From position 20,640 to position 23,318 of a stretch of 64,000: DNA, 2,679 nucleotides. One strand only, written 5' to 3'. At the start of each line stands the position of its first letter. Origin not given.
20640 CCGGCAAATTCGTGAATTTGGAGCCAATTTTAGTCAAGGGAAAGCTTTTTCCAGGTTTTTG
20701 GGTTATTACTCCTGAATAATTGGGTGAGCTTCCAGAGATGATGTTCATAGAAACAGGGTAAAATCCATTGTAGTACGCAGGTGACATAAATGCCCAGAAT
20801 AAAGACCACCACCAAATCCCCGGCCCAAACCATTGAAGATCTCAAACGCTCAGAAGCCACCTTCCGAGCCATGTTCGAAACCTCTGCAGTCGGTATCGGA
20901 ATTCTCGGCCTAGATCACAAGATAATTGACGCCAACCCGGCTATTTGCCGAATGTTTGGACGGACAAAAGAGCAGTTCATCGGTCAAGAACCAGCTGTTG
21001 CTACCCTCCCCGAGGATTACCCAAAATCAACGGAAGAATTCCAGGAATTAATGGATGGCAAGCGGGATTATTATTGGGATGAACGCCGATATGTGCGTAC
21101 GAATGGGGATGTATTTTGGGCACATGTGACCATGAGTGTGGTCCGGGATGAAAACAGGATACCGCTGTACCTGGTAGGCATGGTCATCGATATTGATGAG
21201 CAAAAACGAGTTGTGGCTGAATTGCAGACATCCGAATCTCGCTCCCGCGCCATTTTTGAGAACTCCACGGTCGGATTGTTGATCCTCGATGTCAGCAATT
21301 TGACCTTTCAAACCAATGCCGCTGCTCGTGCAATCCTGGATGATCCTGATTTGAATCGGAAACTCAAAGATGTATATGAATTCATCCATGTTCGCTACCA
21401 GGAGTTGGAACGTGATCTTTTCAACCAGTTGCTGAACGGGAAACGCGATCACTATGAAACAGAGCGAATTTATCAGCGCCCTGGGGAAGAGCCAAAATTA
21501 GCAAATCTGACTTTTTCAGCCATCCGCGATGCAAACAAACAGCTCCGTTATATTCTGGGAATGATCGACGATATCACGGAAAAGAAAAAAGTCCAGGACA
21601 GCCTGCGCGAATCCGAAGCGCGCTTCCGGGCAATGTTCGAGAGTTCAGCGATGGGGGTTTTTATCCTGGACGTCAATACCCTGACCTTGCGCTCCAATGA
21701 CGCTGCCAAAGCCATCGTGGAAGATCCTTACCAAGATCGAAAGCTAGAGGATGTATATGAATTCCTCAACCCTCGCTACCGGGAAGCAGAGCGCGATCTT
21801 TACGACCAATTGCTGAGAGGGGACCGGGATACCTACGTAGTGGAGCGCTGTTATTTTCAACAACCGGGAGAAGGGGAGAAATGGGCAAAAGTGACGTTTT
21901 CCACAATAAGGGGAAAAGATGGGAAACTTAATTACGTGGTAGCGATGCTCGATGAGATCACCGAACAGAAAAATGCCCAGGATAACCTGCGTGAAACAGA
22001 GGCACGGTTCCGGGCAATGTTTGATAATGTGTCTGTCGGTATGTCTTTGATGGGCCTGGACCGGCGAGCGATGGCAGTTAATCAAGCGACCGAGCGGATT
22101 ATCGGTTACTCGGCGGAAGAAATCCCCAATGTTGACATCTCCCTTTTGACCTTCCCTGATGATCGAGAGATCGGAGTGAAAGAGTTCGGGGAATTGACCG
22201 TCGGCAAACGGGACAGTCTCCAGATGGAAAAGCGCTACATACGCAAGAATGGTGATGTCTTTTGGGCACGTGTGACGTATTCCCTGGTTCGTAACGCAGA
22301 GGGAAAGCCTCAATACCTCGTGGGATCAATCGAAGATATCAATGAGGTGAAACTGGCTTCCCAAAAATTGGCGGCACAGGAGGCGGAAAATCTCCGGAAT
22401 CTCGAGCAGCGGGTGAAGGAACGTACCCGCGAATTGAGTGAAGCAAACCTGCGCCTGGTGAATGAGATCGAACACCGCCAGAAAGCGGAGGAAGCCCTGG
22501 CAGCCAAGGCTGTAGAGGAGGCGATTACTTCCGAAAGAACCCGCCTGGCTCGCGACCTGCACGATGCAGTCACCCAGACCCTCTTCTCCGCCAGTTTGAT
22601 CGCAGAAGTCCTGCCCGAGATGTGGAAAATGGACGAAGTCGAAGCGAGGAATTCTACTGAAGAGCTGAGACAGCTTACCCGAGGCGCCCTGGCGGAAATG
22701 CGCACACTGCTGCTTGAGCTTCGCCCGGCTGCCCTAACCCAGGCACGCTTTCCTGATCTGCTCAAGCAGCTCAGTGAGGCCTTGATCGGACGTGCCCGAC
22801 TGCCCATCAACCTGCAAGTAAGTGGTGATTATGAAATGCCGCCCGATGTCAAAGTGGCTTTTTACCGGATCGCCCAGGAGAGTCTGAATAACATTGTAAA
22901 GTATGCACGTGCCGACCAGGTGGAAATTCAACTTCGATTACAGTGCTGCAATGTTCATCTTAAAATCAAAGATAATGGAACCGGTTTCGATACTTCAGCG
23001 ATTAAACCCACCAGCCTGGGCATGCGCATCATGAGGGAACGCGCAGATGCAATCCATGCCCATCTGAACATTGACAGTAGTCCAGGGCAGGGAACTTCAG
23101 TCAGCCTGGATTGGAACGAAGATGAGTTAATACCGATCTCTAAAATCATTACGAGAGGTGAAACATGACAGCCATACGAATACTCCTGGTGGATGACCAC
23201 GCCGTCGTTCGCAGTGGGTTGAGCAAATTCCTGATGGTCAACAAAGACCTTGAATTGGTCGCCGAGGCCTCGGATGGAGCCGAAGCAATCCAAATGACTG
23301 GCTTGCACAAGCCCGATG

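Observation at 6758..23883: Seven oriented copies of a conserved box + GC-hairpin element upstream of envelope and signalling genes (candidate regulon signal)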

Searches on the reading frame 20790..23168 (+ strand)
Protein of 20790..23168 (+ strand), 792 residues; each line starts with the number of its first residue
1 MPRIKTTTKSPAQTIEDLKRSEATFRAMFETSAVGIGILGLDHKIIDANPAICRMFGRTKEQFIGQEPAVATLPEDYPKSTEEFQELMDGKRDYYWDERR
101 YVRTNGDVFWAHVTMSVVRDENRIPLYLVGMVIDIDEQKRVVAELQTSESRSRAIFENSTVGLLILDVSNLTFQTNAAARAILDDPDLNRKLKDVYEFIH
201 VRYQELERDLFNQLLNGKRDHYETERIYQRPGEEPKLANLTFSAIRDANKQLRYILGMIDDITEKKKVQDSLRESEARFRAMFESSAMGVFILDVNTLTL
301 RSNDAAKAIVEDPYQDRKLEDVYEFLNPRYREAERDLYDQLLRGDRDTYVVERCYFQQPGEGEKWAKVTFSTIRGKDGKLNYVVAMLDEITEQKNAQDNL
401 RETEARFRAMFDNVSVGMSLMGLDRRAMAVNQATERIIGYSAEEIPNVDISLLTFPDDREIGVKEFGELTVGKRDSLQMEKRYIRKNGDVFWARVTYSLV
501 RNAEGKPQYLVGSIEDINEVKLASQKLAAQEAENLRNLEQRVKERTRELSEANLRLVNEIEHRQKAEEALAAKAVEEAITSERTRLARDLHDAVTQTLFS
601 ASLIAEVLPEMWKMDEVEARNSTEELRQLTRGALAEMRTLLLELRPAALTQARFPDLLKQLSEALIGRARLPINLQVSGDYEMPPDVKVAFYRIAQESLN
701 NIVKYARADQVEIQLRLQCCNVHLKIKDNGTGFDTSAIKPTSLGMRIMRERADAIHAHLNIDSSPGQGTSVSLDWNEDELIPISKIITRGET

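Call 14: find_homologous_proteins(query=window:20790-23168:+, max_evalue=1e-30)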
Query window:20790-23168:+ (792 aa): 880 proteins with E <= 1e-30 among 8000 candidates; the best 120 are listed.
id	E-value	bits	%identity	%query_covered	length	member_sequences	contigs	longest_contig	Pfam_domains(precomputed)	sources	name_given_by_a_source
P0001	0.0e+0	1749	100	100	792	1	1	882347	PF08447.19,PF13426.14,PF13188.14,PF07730.20,PF08448.17,PF02518.32,PF00989.32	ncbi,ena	-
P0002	0.0e+0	1229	72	100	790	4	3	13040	PF08447.19,PF13426.14,PF13188.14,PF07730.20,PF08448.17,PF02518.32,PF00989.32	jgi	jgi:PAS domain S-box-containing protein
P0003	0.0e+0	1165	66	99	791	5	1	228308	PF08447.19,PF13426.14,PF13188.14,PF07730.20,PF08448.17,PF02518.32,PF00989.32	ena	-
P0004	0.0e+0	1160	66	100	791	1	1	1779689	PF08447.19,PF13426.14,PF13188.14,PF07730.20,PF08448.17,PF02518.32,PF00989.32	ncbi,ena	-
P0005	0.0e+0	1140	65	100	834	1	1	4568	PF13596.13,PF08447.19,PF13426.14,PF13188.14,PF07730.20,PF08448.17,PF02518.32,PF00989.32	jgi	jgi:PAS domain S-box-containing protein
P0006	0.0e+0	1139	66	98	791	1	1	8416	PF08447.19,PF13426.14,PF13188.14,PF07730.20,PF08448.17,PF02518.32,PF00989.32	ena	-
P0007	0.0e+0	1138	66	98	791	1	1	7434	PF08447.19,PF13426.14,PF13188.14,PF13581.13,PF07730.20,PF08448.17,PF02518.32,PF00989.32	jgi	jgi:PAS domain S-box-containing protein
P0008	0.0e+0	1135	66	98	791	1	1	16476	PF08447.19,PF13426.14,PF13188.14,PF07730.20,PF08448.17,PF02518.32,PF00989.32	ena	-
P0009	0.0e+0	1135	66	98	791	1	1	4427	PF08447.19,PF13426.14,PF13188.14,PF13581.13,PF07730.20,PF08448.17,PF02518.32,PF00989.32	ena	-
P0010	0.0e+0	1128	68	82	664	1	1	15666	PF08447.19,PF13426.14,PF13188.14,PF07730.20,PF08448.17,PF02518.32,PF00989.32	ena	-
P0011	0.0e+0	1128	58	98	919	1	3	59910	PF08447.19,PF13426.14,PF13188.14,PF07730.20,PF08448.17,PF02518.32,PF00989.32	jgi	jgi:PAS domain S-box-containing protein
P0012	0.0e+0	1122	65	98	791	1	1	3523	PF08447.19,PF13426.14,PF13188.14,PF13581.13,PF07730.20,PF08448.17,PF02518.32,PF00989.32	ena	-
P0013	0.0e+0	1122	62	82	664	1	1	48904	PF08447.19,PF13426.14,PF13188.14,PF07730.20,PF08448.17,PF02518.32,PF00989.32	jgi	jgi:PAS domain S-box-containing protein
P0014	0.0e+0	1115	65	98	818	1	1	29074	PF08447.19,PF13426.14,PF13188.14,PF07730.20,PF08448.17,PF02518.32,PF00989.32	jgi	jgi:PAS domain S-box-containing protein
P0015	0.0e+0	1086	61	82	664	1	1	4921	PF08447.19,PF13426.14,PF13188.14,PF07730.20,PF08448.17,PF02518.32,PF00989.32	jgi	jgi:PAS domain S-box-containing protein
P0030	1.3e-281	954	56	82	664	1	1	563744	PF08447.19,PF13426.14,PF13188.14,PF07730.20,PF08448.17,PF02518.32,PF00989.32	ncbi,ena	-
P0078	3.7e-252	857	46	96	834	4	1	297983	PF08447.19,PF13426.14,PF13188.14,PF07730.20,PF08448.17,PF02518.32,PF00989.32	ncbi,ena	-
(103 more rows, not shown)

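Call 15: find_encoding_contigs(protein=P0004, flank=10000, max_places=2)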
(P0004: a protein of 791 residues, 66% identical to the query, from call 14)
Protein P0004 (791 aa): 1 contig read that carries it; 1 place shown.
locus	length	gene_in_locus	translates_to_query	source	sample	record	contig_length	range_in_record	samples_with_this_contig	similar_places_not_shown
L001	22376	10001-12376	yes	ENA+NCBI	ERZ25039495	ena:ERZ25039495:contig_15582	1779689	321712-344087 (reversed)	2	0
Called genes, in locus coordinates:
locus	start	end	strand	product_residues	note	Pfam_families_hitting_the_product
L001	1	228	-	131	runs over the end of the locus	-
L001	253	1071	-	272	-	PF12679:ABC2_membrane_2, PF12730:ABC2_membrane_4 (weak), PF12698:ABC2_membrane_3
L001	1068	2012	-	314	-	PF00005:ABC_tran, PF13304:AAA_21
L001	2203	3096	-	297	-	-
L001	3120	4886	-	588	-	PF02517:Rce1-like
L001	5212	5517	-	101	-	-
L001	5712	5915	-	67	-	-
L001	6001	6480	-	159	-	-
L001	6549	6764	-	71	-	PF00196:GerE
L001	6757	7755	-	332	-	PF17874:TPR_MalT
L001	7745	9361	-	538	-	PF25873:WHD_MalT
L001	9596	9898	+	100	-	-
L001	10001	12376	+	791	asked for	PF00989:PAS, PF08447:PAS_3, PF08448:PAS_4, PF13426:PAS_9, PF00989:PAS, PF08447:PAS_3, PF13426:PAS_9, PF00989:PAS, +6 more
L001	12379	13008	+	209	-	PF00072:Response_reg, PF00196:GerE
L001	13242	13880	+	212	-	PF07730:HisKA_3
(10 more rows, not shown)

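Call 16: find_encoding_contigs(protein=P0003, flank=10000, max_places=2)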
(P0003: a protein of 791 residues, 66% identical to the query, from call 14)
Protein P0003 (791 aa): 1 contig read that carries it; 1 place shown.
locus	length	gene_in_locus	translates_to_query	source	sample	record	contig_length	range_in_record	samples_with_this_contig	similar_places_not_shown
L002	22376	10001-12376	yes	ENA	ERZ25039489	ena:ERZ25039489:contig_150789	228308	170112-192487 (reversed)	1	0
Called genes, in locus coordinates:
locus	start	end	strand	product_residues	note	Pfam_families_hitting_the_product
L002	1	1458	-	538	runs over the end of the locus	-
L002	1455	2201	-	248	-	PF00005:ABC_tran, PF13304:AAA_21 (weak)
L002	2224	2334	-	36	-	-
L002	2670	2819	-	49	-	-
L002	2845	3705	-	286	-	-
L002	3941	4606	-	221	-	PF10988:DUF2807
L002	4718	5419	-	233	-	PF22765:DUF7010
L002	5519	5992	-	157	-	-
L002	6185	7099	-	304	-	PF02517:Rce1-like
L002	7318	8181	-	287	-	PF02517:Rce1-like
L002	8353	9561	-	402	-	PF00106:adh_short, PF08659:KR, PF13561:adh_short_C2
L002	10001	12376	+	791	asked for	PF00989:PAS, PF08447:PAS_3, PF08448:PAS_4, PF13426:PAS_9, PF00989:PAS, PF08447:PAS_3, PF08448:PAS_4, PF00989:PAS, +11 more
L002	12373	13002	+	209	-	PF00072:Response_reg, PF00196:GerE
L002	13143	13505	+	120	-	PF00072:Response_reg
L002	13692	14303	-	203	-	PF12797:Fer4_2 (faint), PF13187:Fer4_9 (faint), PF12838:Fer4_7, PF13247:Fer4_11, PF00037:Fer4 (weak), PF12837:Fer4_6 (weak), PF12838:Fer4_7 (weak), PF13247:Fer4_11, +3 more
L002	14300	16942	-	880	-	PF04879:Molybdop_Fe4S4, PF00384:Molybdopterin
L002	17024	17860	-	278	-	PF04976:DmsC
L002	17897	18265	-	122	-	PF01050:MannoseP_isomer (weak), PF07883:Cupin_2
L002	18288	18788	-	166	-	PF13669:Glyoxalase_4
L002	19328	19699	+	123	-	PF00364:Biotin_lipoyl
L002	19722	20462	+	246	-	PF00198:2-oxoacid_dh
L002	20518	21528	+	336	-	PF00676:E1_dh, PF02775:TPP_enzyme_C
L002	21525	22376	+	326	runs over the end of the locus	PF02779:Transket_pyr, PF02780:Transketolase_C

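Call 17: find_encoding_contigs(protein=P0002, flank=10000, max_places=3)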
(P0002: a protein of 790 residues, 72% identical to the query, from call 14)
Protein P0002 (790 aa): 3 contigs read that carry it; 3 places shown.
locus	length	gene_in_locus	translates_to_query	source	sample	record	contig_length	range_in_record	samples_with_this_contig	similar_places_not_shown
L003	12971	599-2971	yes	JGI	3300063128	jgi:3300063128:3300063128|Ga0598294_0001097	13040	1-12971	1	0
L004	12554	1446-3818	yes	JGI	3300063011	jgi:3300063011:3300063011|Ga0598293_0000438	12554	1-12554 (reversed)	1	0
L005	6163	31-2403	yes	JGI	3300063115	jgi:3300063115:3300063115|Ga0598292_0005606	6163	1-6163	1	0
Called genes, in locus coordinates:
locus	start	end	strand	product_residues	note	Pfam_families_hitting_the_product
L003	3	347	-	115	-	?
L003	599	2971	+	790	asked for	PF00989:PAS, PF08447:PAS_3, PF08448:PAS_4, PF13426:PAS_9, PF08447:PAS_3, PF00989:PAS, PF13188:PAS_8, PF13426:PAS_9, +6 more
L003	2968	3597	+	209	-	PF00072:Response_reg, PF00196:GerE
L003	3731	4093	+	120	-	PF00072:Response_reg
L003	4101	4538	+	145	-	-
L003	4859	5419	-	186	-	PF00300:His_Phos_1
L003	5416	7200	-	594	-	PF00582:Usp (weak), PF00535:Glycos_transf_2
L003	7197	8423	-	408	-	PF13439:Glyco_transf_4, PF00534:Glycos_transf_1, PF13692:Glyco_trans_1_4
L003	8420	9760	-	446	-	PF00534:Glycos_transf_1 (faint)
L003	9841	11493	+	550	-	PF00128:Alpha-amylase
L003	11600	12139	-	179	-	PF07920:DUF1684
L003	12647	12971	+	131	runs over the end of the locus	?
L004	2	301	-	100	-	?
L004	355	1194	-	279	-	PF02517:Rce1-like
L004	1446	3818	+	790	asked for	PF00989:PAS, PF08447:PAS_3, PF08448:PAS_4, PF13426:PAS_9, PF08447:PAS_3, PF00989:PAS, PF13188:PAS_8, PF13426:PAS_9, +6 more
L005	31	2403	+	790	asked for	PF00989:PAS, PF08447:PAS_3, PF08448:PAS_4, PF13426:PAS_9, PF08447:PAS_3, PF00989:PAS, PF13188:PAS_8, PF13426:PAS_9, +6 more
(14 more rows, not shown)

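Call 29: search_protein_families(library=pfam, proteins=[L002:7321-8181:-, L003:3731-4090:+], max_evalue=0.01)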
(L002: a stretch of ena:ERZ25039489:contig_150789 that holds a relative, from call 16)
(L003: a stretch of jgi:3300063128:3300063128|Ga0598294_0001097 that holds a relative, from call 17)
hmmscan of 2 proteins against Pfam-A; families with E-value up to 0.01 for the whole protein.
L002:7321-8181:- (287 aa): 1 family
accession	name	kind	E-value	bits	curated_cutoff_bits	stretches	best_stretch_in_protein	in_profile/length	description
PF02517.21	Rce1-like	-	3.1e-15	56.7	22.4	1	126-226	5-92/93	Type II CAAX prenyl endopeptidase Rce1-like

L003:3731-4090:+ (120 aa): 1 family
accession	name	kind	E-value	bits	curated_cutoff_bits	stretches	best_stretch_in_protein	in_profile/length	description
PF00072.30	Response_reg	-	2.8e-12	47.2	30.2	1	4-107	1-105/111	Response regulator receiver domain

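Call 30: search_protein_families(library=pfam, proteins=[L002:3944-4606:-], max_evalue=0.01)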
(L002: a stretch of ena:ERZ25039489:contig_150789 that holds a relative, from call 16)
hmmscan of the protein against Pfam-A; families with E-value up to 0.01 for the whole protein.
L002:3944-4606:- (221 aa): 1 family
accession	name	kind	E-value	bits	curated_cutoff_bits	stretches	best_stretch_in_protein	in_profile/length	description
PF10988.14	DUF2807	-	2.6e-37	128.8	24.2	1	45-206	2-181/181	Putative auto-transporter adhesin, head GIN domain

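Call 39: search_protein_families(library=ncbifam, proteins=[window:20790-23168:+], max_evalue=0.001)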
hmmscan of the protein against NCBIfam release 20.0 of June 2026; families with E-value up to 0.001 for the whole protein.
window:20790-23168:+ (792 aa): 31 families (the best 25 are shown)
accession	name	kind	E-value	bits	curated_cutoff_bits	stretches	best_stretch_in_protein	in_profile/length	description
NF007298.0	PRK09776.1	equivalog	3.2e-83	280.3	1135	4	397-527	294-424/1111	diguanylate cyclase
TIGR00229.1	sensory_box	domain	9.6e-78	258.4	22.9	4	19-145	1-126/126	PAS domain S-box protein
NF052531.1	Strep_LiaS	equivalog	2.9e-35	122.1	450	1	540-772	91-322/328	envelope stress sensor histidine kinase LiaS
NF053781.1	cdiGMPphdstlr2612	equivalog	5.8e-34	117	1600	3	258-523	568-832/1268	Tlr1612 family c-di-GMP phosphodiesterase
NF052443.1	SensHisKinMctS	equivalog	2.8e-32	111.7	700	1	572-771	240-442/457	two-component system sensor histidine kinase MctS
NF008649.0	PRK11644.1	equivalog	5.4e-29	101.3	408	1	551-773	277-494/499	signal transduction histidine-protein kinase/phosphatase UhpB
NF041777.1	sens_FixL_Rhizob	equivalog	1.6e-25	89.7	850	3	30-180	3-154/485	sensor protein FixL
NF008184.0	PRK10935.1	equivalog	1.7e-25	89.7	553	1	579-777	360-559/565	nitrate/nitrite two-component system sensor histidine kinase NarQ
NF047786.1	his_kin_MadS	equivalog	2.1e-25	89.7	500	1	522-734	166-380/434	MadS family sensor histidine kinase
NF047874.1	MASE3_PAS_HK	subfamily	2.6e-25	89.3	560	4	7-141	249-381/655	MASE3 domain-containing sensor histidine kinase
NF007896.0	PRK10600.1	equivalog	1.2e-23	83.6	578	1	579-778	387-586/598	nitrate/nitrite two-component system sensor histidine kinase NarX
NF052306.1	BluLightHisKinLov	equivalog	6.4e-19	68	450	2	430-543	50-161/334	blue-light-activated histidine kinase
NF052652.1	YtvA_fam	equivalog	2.5e-18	66.5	250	2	429-533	27-130/243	YtvA family blue-light photoreceptor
TIGR02938.1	nifL_nitrog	equivalog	4e-18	65.2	242.45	2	229-399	82-257/494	nitrogen fixation negative regulator NifL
NF052574.1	HisKinEspCMyxo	equivalog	3.7e-17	61.8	1200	2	42-149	307-412/785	serine histidine kinase EspC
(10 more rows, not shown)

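Call 54: find_encoding_contigs(protein=P0030, flank=10000, max_places=1)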
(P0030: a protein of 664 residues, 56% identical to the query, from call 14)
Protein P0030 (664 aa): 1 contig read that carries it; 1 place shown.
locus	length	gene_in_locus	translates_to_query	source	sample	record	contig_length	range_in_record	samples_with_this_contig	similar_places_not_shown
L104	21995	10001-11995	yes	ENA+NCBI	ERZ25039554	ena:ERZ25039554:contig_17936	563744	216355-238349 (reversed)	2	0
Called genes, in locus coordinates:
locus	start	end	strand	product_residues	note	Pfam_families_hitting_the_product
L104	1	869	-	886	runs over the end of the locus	PF02811:PHP, PF07733:DNA_pol3_alpha, PF17657:DNA_pol3_finger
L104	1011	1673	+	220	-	PF01694:Rhomboid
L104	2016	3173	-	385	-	PF00282:Pyridoxal_deC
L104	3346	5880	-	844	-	PF00012:HSP70, PF06723:MreB_Mbl, PF00012:HSP70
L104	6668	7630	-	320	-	-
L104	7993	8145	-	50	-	-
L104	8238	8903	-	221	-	PF10988:DUF2807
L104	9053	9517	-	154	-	-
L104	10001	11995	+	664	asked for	PF00989:PAS, PF08448:PAS_4, PF13426:PAS_9, PF08447:PAS_3, PF00989:PAS, PF13426:PAS_9, PF08447:PAS_3, PF00989:PAS, +8 more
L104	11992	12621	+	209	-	PF00072:Response_reg, PF00196:GerE, PF04545:Sigma70_r4 (weak), PF08281:Sigma70_r4_2 (weak)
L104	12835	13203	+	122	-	PF00072:Response_reg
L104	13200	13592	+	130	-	-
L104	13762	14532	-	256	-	PF05401:NodS, PF13489:Methyltransf_23, PF01209:Ubie_methyltran (weak), PF05175:MTS, PF13649:Methyltransf_25, PF13847:Methyltransf_31, PF08241:Methyltransf_11, PF08242:Methyltransf_12, +1 more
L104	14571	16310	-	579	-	-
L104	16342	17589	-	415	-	PF02348:CTP_transf_3, PF08282:Hydrolase_3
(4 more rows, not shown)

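Call 55: find_encoding_contigs(protein=P0078, flank=10000, max_places=1)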
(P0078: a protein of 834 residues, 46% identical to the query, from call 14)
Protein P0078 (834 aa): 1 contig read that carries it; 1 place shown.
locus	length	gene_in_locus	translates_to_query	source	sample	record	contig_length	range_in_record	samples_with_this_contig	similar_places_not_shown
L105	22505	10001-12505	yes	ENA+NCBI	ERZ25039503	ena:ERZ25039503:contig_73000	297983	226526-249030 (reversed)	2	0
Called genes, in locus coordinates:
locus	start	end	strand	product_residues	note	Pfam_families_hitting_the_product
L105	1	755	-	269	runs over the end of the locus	PF00800:PDT, PF01842:ACT (weak)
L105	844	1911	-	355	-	PF01699:Na_Ca_ex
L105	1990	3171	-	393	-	PF00155:Aminotran_1_2, PF00266:Aminotran_5 (weak)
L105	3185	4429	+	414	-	PF10509:GalKase_gal_bdg, PF00288:GHMP_kinases_N, PF08544:GHMP_kinases_C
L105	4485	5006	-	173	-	PF00578:AhpC-TSA, PF08534:Redoxin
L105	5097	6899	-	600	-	PF00939:Na_sulph_symp (weak), PF03600:CitMHS, PF02080:TrkA_C, PF00939:Na_sulph_symp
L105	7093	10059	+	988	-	PF07494:Reg_prop (faint), PF08450:SGL (faint), PF07495:Y_Y_Y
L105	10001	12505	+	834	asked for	PF00989:PAS, PF08447:PAS_3, PF13426:PAS_9, PF00989:PAS, PF13426:PAS_9, PF08447:PAS_3, PF13426:PAS_9, PF08447:PAS_3, +11 more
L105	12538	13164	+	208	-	PF00072:Response_reg, PF00196:GerE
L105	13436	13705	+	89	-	PF00072:Response_reg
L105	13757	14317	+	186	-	PF18917:LiaI-LiaF-like_TM1 (faint), PF22570:LiaF-TM (weak)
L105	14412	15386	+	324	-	PF10988:DUF2807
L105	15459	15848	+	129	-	PF26247:DUF8058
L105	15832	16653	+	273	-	PF01149:Fapy_DNA_glyco (weak), PF06831:H2TH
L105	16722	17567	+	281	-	PF05175:MTS, PF02353:CMAS, PF13489:Methyltransf_23, PF03848:TehB (weak), PF13847:Methyltransf_31, PF08241:Methyltransf_11, PF08242:Methyltransf_12, PF13649:Methyltransf_25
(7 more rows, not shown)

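Call 56: find_encoding_contigs(protein=P0001, flank=10000, max_places=1)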
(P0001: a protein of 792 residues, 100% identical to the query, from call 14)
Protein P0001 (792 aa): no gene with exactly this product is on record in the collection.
